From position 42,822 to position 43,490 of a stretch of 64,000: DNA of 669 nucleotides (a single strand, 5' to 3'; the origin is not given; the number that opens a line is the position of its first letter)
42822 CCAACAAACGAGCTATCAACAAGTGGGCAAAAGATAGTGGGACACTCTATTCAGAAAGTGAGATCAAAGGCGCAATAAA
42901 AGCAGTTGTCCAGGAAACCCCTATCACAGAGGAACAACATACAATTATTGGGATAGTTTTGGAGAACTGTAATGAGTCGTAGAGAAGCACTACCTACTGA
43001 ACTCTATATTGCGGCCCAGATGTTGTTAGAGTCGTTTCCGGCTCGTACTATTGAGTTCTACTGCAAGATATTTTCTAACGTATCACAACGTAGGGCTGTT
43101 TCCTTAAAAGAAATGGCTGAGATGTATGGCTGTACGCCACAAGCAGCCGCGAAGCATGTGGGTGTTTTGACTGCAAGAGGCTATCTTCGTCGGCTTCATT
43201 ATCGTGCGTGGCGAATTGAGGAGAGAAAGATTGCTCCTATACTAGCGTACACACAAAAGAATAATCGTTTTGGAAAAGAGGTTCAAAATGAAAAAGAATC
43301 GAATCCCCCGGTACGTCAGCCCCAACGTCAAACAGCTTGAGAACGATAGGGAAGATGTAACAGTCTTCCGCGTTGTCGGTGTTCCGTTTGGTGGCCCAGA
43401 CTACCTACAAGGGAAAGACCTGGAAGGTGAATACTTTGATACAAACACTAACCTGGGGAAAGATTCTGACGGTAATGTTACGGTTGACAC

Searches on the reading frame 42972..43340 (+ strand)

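Call 97: search_protein_families(library=pfam, proteins=[window:42972-43340:+], max_evalue=0.05)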
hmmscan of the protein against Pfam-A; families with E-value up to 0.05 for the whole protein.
window:42972-43340:+ (122 aa): 1 family
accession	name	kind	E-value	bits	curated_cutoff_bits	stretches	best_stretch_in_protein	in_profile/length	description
PF01706.21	FliG_C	-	0.025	15.3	23.3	0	28-58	54-84/108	FliG C-terminal domain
